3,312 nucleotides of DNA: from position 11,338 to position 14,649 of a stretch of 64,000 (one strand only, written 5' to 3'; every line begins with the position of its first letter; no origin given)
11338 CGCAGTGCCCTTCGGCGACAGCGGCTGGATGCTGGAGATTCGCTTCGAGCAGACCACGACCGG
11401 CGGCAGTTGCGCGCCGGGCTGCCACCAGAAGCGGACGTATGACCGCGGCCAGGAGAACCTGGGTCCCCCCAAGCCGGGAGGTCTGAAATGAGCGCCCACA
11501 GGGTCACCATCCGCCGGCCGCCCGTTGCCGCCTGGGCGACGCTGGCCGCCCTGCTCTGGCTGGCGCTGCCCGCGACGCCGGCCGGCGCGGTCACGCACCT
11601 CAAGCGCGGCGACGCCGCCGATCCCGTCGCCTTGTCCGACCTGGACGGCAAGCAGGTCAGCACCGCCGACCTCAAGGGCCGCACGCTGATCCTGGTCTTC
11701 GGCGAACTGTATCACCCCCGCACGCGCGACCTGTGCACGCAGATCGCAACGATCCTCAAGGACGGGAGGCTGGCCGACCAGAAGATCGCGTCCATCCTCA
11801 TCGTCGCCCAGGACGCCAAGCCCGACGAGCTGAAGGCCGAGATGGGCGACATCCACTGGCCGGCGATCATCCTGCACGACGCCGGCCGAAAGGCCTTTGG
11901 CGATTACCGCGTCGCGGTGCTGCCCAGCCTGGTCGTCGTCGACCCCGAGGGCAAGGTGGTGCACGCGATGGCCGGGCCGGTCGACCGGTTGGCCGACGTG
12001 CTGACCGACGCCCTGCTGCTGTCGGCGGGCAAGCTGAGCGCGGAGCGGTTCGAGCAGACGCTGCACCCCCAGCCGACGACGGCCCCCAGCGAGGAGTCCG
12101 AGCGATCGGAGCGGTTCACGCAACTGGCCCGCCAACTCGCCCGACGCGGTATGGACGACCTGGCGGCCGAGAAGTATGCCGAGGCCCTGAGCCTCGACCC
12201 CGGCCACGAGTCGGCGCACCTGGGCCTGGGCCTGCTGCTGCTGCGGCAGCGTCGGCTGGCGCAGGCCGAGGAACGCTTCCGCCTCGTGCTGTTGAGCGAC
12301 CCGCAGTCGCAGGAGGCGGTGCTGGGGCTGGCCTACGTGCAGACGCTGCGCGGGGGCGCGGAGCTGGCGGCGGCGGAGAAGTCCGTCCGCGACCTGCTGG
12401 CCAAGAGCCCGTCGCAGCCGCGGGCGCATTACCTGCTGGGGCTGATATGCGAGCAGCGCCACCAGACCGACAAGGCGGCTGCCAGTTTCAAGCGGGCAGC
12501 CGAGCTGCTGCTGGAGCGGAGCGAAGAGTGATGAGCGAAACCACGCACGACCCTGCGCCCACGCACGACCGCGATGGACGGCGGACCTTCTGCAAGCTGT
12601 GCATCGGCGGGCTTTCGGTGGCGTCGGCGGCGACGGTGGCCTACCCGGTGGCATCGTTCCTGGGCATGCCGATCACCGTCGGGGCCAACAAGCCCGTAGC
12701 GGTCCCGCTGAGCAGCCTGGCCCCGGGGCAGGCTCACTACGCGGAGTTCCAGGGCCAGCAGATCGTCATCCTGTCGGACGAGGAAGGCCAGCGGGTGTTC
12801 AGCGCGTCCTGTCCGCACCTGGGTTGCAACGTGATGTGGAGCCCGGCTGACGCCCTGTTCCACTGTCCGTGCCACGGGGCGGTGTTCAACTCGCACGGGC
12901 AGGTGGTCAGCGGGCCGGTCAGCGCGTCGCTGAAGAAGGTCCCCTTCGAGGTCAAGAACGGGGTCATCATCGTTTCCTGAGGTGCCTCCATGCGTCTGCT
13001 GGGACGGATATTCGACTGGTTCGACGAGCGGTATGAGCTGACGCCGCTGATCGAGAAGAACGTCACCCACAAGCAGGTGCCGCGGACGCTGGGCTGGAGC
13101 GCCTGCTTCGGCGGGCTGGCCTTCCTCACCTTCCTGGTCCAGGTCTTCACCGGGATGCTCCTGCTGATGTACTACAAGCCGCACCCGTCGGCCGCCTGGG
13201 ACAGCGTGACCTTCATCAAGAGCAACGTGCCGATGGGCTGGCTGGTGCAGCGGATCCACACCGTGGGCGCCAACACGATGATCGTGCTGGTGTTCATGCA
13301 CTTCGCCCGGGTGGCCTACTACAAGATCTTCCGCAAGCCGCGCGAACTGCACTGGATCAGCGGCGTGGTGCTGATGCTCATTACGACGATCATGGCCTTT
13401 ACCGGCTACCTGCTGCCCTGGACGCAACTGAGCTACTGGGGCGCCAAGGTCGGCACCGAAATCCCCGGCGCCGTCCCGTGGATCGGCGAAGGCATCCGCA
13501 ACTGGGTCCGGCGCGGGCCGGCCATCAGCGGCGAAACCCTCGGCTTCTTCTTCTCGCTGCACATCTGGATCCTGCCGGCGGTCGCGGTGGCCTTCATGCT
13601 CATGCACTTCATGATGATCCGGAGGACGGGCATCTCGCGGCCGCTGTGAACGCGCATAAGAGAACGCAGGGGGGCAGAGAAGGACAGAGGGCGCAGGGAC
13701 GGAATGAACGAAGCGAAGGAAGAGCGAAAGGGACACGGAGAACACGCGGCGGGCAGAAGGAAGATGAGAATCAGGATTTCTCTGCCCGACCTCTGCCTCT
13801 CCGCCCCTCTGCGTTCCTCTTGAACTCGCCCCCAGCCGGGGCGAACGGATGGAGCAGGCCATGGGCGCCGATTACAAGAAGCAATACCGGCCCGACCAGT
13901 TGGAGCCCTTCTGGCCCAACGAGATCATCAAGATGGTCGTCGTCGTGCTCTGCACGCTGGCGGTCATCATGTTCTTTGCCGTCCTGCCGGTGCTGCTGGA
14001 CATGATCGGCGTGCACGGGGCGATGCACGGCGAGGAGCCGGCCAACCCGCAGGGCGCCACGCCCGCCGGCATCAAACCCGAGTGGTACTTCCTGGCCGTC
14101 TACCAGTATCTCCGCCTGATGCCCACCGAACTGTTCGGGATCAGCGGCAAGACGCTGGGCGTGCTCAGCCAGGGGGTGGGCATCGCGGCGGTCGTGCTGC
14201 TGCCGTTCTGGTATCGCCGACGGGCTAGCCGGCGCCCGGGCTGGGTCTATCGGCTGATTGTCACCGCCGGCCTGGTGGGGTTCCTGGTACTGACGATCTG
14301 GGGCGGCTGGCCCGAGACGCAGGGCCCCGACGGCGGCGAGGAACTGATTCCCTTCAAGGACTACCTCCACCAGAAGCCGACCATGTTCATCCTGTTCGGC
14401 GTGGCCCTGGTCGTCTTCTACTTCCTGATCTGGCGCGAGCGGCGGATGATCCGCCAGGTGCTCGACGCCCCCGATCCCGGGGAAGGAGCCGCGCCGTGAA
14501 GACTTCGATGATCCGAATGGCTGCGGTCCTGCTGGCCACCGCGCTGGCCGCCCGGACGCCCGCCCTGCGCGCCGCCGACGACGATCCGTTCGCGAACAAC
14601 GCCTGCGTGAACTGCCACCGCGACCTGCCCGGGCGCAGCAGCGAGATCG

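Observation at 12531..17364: Unusual bc-type complex: Rieske + split cytochrome b6/subunit IV + membrane pentaheme + NapC/NrfH-like 12-heme, under its own sigma-54 promoter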

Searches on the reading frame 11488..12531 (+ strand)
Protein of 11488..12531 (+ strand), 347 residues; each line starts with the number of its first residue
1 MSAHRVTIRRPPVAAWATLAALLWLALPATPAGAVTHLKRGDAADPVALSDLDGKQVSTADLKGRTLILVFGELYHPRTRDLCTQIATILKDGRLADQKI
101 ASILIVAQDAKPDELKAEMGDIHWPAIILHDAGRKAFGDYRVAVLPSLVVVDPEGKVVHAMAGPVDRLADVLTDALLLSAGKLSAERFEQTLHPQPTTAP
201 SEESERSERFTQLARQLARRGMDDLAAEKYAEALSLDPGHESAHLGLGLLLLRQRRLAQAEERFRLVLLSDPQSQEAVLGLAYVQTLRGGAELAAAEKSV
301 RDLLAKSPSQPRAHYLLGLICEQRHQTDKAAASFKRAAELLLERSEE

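Call 6: search_protein_families(library=pfam, proteins=[window:11488-12531:+], max_evalue=0.01)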
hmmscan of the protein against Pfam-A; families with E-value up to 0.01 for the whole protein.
window:11488-12531:+ (347 aa): 17 families
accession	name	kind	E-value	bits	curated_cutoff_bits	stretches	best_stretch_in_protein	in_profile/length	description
PF07719.23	TPR_2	-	1.8e-12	46.8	27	1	311-340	1-30/34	Tetratricopeptide repeat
PF13432.12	TPR_16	-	4.3e-10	40.3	32.7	3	292-339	12-59/65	Tetratricopeptide repeat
PF14559.12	TPR_19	-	1.9e-09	38.1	25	1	226-278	10-61/68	Tetratricopeptide repeat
PF00578.27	AhpC-TSA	-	5e-09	36.6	26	1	41-159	2-123/124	AhpC/TSA family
PF00515.34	TPR_1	-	1.6e-08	34.5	27.8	1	311-340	1-30/34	Tetratricopeptide repeat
PF13431.12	TPR_17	-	1.9e-07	31.3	24.4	0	230-262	2-34/34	Tetratricopeptide repeat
PF08534.16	Redoxin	-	2.4e-07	31.1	26.6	1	40-166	2-137/148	Redoxin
PF23914.1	TPR_CcmH_CycH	-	4.1e-07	30.4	42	1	234-345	43-155/158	Cytochrome c-type biogenesis protein H TPR domain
PF13414.12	TPR_11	-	9.3e-07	28.9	26.8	1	219-254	6-41/42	TPR repeat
PF13428.12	TPR_14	-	2.1e-06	28.3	23.5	0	212-248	6-42/44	Tetratricopeptide repeat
PF13181.12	TPR_8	-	6.1e-05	23.3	25.7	0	312-340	2-30/34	Tetratricopeptide repeat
PF13905.12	Thioredoxin_8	-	0.00016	22.3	27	1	64-157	1-94/94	Thioredoxin-like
PF13176.12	TPR_7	-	0.003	18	27.9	0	313-344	1-32/36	Tetratricopeptide repeat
PF23300.3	HEAT_Nup120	-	0.0035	17.6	29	0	300-341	15-56/170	Nucleoporin Nup120, HEAT repeats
PF13424.12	TPR_12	-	0.0037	17.9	30.1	0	305-341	39-75/77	Tetratricopeptide repeat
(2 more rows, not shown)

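Call 7: search_protein_families(library=ncbifam, proteins=[window:11488-12531:+], max_evalue=0.01)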
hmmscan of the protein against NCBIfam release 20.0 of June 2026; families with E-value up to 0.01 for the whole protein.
window:11488-12531:+ (347 aa): 15 families
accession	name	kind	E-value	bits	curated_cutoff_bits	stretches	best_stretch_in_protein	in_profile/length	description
TIGR02917.1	PEP_TPR_lipo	equivalog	7.3e-12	44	312.2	1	176-331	94-247/899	XrtA/PEP-CTERM system TPR-repeat protein PrsT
TIGR02521.1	type_IV_pilW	equivalog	9.8e-12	44.9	154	2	197-276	21-100/234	type IV pilus biogenesis/stability protein PilW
NF040959.1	MamA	equivalog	2.4e-09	36.9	200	1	208-340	72-202/204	magnetosome protein MamA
NF002854.0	PRK03147.1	subfamily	5.1e-07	29.7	170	1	36-164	34-159/176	thiol-disulfide oxidoreductase ResA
NF052304.1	CdsG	equivalog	9.7e-07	29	170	1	219-307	19-107/133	CdsG family type III secretion system protein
NF033920.0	C39_PA2778_fam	equivalog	5e-06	26.1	150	1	203-295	152-244/255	PA2778 family cysteine peptidase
NF008520.0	PRK11447.1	equivalog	1.2e-05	23.3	858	1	224-284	368-428/1157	cellulose synthase complex outer membrane protein BcsC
NF033758.1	gliding_GltE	equivalog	4.9e-05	22.5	225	1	231-339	76-250/411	adventurous gliding motility TPR repeat lipoprotein GltE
TIGR02795.1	tol_pal_ybgF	equivalog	0.00018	22.1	90.1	0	306-337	34-65/119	tol-pal system protein YbgF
NF033762.1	social_mot_Tgl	equivalog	0.00034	20.1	225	1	203-336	27-161/252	social motility TPR repeat lipoprotein Tgl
TIGR02552.1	LcrH_SycD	equivalog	0.00035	20.3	104.8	0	260-340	37-115/136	SycD/LcrH family type III secretion system chaperone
TIGR03939.1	PGA_TPR_OMP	equivalog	0.00057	18.2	366.65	0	224-288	103-167/800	poly-beta-1,6 N-acetyl-D-glucosamine export porin PgaA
NF052415.1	T3SS_chap_SctY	equivalog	0.0027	18.2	70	1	247-337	12-103/106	type III secretion apparatus assembly chaperone SctY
NF008757.0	PRK11788.1-5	equivalog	0.0071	15.5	363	0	211-332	184-303/388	lipopolysaccharide assembly protein LapB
NF047696.1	ThlDiSintTplARhiz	equivalog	0.0095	15.7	230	0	46-166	79-202/219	thiol:disulfide interchange protein TlpA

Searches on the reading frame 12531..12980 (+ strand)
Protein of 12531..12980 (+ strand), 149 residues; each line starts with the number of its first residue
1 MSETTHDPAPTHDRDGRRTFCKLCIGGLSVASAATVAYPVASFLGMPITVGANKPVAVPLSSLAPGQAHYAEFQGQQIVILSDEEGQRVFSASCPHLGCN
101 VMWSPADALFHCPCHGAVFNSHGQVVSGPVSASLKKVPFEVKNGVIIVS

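Call 6: search_protein_families(library=pfam, proteins=[window:12531-12980:+], max_evalue=0.01)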
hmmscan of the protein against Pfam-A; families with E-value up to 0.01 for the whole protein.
window:12531-12980:+ (149 aa): 1 family
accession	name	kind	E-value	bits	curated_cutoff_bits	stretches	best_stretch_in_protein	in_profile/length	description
PF00355.32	Rieske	-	3.7e-13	49.6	20.3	1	57-137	5-87/88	Rieske [2Fe-2S] domain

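Call 7: search_protein_families(library=ncbifam, proteins=[window:12531-12980:+], max_evalue=0.01)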
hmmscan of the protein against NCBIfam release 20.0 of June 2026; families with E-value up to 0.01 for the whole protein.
window:12531-12980:+ (149 aa): 6 families
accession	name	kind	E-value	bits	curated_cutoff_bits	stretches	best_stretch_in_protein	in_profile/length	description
NF010001.0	PRK13474.1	subfamily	2.9e-19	69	154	1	16-149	13-162/178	cytochrome b6-f complex iron-sulfur subunit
NF045928.1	Cytb6fFeSPetC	equivalog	2.8e-18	65.9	250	1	89-147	103-162/179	cytochrome b6-f complex iron-sulfur subunit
TIGR01416.1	Rieske_proteo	equivalog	5e-16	59.2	97.4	2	88-141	110-167/176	ubiquinol-cytochrome c reductase iron-sulfur subunit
TIGR02694.1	arsenite_ox_S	equivalog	2.4e-08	33.9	95.65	1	89-142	53-108/129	arsenate reductase (azurin) small subunit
NF050121.1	bc1_QcrA_actin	exception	5.7e-06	26.1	275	1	85-143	238-299/319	cytochrome bc1 complex Rieske iron-sulfur subunit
NF041174.1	SDX_Thmprot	equivalog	0.0069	16.5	170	1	76-132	24-83/109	sulredoxin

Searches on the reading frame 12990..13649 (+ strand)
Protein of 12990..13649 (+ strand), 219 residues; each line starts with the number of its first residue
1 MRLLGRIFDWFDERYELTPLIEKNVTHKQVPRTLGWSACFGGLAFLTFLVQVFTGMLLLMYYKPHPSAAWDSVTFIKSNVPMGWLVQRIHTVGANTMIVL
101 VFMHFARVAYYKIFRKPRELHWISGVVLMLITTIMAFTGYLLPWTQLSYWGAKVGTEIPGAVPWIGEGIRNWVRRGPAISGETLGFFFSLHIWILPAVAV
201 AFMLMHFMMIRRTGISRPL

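Call 6: search_protein_families(library=pfam, proteins=[window:12990-13649:+], max_evalue=0.01)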
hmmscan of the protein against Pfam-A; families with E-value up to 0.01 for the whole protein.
window:12990-13649:+ (219 aa): 3 families
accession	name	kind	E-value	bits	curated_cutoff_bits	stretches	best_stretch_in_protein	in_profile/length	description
PF00033.24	Cytochrome_B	-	2.1e-53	181.4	27.2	1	26-214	2-189/189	Cytochrome b/b6/petB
PF13631.11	Cytochrom_B_N_2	-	6.5e-33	114.5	27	1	96-216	2-122/169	Cytochrome b(N-terminal)/b6/petB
PF14358.11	DUF4405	-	0.0022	18.9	26.7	1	43-106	5-63/66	Domain of unknown function (DUF4405)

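Call 7: search_protein_families(library=ncbifam, proteins=[window:12990-13649:+], max_evalue=0.01)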
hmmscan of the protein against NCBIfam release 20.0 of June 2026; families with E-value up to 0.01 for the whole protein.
window:12990-13649:+ (219 aa): 4 families
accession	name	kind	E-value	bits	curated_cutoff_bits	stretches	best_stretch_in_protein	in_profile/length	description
NF002990.0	PRK03735.1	subfamily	4.5e-67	226.1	325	1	6-219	4-223/223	cytochrome b6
NF040969.1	cytb_ExtP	equivalog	3.1e-65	219.9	290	1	34-217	21-204/205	selenite/tellurite reduction operon b-type cytochrome ExtP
NF041076.1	cyt_b_SoxC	equivalog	2.7e-25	89.3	740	1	39-215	29-200/542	proton pump complex cytochrome B SoxC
NF050120.1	bc1_QcrB_actin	exception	7.7e-25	87.7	500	1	10-210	1-215/458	cytochrome bc1 complex cytochrome b subunit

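Call 12: search_solved_structures(query=window:12990-13649:+, max_evalue=0.00001, show_alignments=2)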
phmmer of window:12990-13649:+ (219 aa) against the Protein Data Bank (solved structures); distinct sequences matched with E-value up to 0.00001: 53.
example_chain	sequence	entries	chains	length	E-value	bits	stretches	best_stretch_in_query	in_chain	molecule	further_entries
1q90_B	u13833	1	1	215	1.2e-54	188.7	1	5-219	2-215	Cytochrome b6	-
6rqf_I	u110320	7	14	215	1.3e-54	188.7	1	5-219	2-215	Cytochrome b6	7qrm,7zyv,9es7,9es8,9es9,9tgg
2zt9_A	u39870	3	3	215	1.7e-53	185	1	5-219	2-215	Cytochrome b6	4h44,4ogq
1vf5_A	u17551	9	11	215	5.4e-53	183.4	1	5-219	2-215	CYTOCHROME B6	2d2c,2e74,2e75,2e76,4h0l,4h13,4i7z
7r0w_I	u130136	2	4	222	2.6e-49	171.3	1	6-219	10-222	Cytochrome b6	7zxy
6kls_B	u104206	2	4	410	1.1e-45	159.4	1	1-218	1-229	cytochrome b subunit | Cytochrome b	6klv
8smr_I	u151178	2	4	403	2.7e-44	154.9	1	6-218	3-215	Cytochrome b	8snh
7jrg_C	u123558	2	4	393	9.7e-41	143.3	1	24-219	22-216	COB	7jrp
8e73_C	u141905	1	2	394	9.8e-41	143.2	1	24-219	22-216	COB (cyt b)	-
8bel_C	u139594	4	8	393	2.7e-40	141.8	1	22-219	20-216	Cytochrome b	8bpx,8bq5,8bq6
29ye_B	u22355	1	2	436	6.2e-40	140.6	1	9-218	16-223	Cytochrome b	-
1zrt_C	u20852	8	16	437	6.2e-40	140.6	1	9-218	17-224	Cytochrome b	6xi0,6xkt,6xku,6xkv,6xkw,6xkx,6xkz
29xz_B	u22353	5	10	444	6.5e-40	140.6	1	9-218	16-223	Cytochrome b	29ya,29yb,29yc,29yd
2qjk_A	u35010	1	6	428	1.4e-39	139.4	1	10-218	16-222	Cytochrome b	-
2qjp_A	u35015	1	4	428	1.4e-39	139.4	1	10-218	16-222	Cytochrome b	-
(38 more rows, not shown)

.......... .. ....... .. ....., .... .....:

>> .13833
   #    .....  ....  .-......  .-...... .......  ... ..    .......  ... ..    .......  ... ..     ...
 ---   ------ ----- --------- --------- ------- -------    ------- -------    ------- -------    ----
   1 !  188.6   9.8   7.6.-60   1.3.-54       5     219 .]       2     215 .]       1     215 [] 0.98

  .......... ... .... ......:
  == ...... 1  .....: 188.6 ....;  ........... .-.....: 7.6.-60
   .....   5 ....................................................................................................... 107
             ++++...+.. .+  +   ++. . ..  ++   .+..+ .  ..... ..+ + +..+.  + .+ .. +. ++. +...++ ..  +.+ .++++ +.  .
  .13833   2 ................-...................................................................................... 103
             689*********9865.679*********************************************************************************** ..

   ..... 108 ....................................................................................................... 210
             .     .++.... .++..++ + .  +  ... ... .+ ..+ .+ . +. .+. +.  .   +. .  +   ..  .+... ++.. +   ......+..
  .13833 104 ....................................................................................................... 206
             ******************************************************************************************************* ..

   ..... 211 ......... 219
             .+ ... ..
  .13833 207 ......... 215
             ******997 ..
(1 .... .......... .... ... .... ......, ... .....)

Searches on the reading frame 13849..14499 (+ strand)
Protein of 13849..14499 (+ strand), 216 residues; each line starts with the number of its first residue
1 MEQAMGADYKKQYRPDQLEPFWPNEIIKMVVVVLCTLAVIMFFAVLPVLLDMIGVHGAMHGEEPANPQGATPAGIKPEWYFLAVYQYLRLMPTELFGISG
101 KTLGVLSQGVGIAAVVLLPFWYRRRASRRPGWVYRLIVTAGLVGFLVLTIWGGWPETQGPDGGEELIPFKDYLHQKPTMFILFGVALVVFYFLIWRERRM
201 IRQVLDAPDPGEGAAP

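Call 6: search_protein_families(library=pfam, proteins=[window:13849-14499:+], max_evalue=0.01)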
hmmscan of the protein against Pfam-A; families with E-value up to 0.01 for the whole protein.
window:13849-14499:+ (216 aa): 3 families
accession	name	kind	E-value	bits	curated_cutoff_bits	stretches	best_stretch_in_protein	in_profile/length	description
PF00032.22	Cytochrom_B_C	-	2.9e-13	50.3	20.7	1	64-157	1-87/102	Cytochrome b(C-terminal)/b6/petD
PF06197.19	DUF998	-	0.00069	19.8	30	1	111-205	50-135/184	Protein of unknown function (DUF998)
PF11992.13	TgpA_N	-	0.0042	16.6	30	0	105-194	19-96/333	TgpA N-terminal domain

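Call 7: search_protein_families(library=ncbifam, proteins=[window:13849-14499:+], max_evalue=0.01)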
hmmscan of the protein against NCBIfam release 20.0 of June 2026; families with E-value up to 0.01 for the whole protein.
window:13849-14499:+ (216 aa): 2 families
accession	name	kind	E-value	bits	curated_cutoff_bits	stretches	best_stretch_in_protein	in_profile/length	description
TIGR01156.1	cytb6_f_IV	equivalog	5e-13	49.2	127.05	1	19-102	29-102/160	cytochrome b6-f complex subunit IV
NF041076.1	cyt_b_SoxC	equivalog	3e-06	26.4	740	1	8-152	213-359/542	proton pump complex cytochrome B SoxC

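Call 13: search_solved_structures(query=window:13849-14499:+, max_evalue=0.01, show_alignments=2)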
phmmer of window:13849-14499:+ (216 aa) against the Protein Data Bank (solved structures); distinct sequences matched with E-value up to 0.01: 41.
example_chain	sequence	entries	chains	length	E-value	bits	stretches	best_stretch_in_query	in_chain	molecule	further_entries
6kls_B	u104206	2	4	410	1.6e-10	44.3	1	5-157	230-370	cytochrome b subunit | Cytochrome b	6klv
1q90_D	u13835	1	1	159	1.4e-09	41.3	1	19-122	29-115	Cytochrome b6-f complex subunit 4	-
7r0w_J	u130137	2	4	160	1.5e-09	41.1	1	19-102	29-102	Cytochrome b6-f complex subunit 4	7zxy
2zt9_B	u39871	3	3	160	9.7e-09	38.5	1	19-153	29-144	Cytochrome b6-f complex subunit 4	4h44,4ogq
1vf5_B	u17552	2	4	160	1.2e-08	38.2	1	19-153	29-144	SUBUNIT IV | Cytochrome b6-f complex subunit 4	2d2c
6rqf_J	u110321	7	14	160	1.2e-08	38.2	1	19-153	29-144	Cytochrome b6-f complex subunit 4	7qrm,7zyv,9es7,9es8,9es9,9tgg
2e74_B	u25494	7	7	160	3.1e-08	36.9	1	19-153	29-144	Cytochrome b6-f complex subunit 4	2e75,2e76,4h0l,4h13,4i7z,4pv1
8uca_3C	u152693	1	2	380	1.7e-07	34.4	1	20-155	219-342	Cytochrome b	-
7o37_C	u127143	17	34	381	1.7e-07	34.4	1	20-155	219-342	Cytochrome b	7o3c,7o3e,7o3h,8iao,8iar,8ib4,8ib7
1qcr_C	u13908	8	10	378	6.1e-07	32.6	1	20-155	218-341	UBIQUINOL CYTOCHROME C OXIDOREDUCTASE | Cytochrome b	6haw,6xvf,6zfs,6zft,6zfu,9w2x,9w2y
1be3_C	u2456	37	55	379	6.2e-07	32.6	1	20-155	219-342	CYTOCHROME BC1 COMPLEX | Cytochrome B | Cytochrome b, heme protein, mitochondrial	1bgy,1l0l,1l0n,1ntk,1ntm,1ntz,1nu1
5nmi_C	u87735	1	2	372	6.2e-07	32.6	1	20-155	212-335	Cytochrome b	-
5j4z_AC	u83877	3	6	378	6.6e-07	32.5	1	20-123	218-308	Cytochrome b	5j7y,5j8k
6q9e_b1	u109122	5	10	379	7.4e-07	32.4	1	20-120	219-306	Cytochrome b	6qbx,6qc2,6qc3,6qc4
29xz_B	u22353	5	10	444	1.6e-06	31.2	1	16-158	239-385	Cytochrome b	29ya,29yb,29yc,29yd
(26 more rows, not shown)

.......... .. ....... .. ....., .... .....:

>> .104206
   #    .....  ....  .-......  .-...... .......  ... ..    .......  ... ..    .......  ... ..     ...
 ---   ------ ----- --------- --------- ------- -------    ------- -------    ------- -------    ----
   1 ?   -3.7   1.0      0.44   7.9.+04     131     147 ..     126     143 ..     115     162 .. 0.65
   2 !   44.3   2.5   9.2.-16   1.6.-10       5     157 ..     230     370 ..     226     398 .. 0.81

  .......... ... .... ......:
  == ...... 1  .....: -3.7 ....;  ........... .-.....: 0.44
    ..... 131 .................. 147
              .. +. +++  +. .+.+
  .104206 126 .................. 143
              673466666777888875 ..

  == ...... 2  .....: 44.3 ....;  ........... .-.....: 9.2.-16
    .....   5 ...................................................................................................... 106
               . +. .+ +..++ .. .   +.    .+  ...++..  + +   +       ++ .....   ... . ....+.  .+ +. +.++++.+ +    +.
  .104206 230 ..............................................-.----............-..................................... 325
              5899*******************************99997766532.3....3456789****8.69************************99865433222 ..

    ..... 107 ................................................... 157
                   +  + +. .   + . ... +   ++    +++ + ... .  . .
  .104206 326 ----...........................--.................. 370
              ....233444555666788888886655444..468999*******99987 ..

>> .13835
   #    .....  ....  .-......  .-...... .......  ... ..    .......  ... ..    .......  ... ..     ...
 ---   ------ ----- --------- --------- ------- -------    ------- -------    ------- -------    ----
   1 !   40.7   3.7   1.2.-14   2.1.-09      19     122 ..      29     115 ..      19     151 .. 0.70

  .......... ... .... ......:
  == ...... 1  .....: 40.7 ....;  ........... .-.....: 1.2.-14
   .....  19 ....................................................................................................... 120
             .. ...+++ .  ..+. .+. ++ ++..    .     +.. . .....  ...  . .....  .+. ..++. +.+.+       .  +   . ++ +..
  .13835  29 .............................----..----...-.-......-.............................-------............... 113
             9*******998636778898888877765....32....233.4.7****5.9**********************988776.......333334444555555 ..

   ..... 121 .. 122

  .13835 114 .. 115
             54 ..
